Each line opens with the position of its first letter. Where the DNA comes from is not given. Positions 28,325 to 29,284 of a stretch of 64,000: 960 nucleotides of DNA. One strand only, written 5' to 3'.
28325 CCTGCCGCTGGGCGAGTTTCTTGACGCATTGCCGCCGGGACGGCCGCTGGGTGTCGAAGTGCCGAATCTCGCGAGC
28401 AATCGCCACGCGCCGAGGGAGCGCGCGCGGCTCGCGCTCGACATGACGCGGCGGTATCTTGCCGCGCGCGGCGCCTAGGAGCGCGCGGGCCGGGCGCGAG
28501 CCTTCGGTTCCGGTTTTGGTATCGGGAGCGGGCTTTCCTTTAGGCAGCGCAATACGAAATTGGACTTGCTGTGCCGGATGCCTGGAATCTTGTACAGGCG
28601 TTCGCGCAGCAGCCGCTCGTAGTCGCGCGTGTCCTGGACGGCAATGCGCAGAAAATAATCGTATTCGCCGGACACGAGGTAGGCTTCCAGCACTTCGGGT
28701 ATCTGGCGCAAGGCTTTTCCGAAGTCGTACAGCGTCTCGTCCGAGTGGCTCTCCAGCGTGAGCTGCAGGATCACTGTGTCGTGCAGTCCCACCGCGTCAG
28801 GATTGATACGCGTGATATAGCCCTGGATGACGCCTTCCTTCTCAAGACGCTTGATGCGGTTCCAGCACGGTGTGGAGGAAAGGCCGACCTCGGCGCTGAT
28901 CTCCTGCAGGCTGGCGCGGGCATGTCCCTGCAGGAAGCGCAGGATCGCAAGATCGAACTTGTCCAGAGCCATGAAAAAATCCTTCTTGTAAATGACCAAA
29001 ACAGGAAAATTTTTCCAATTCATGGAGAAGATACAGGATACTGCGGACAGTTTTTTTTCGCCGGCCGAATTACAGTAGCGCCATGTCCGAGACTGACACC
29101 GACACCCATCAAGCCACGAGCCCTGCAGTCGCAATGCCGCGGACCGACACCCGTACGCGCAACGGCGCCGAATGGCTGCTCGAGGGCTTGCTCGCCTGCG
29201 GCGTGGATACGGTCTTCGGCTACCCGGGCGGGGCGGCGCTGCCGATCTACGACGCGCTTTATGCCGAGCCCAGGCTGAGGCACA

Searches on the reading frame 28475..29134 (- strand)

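Call 50: search_protein_families(library=pfam, proteins=[window:28475-29134:-], max_evalue=0.001)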
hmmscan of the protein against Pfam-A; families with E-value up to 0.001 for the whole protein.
window:28475-29134:- (219 aa): 3 families
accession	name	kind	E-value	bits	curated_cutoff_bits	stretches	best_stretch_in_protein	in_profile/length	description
PF01037.27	AsnC_trans_reg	-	3.7e-23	81.6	25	1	124-196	2-72/73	Lrp/AsnC ligand binding domain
PF13412.12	HTH_24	-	7e-18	64.4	21.9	1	57-104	1-48/48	Winged helix-turn-helix DNA-binding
PF13404.12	HTH_AsnC-type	-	9.7e-16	57.8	27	1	57-98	1-42/42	AsnC-type helix-turn-helix domain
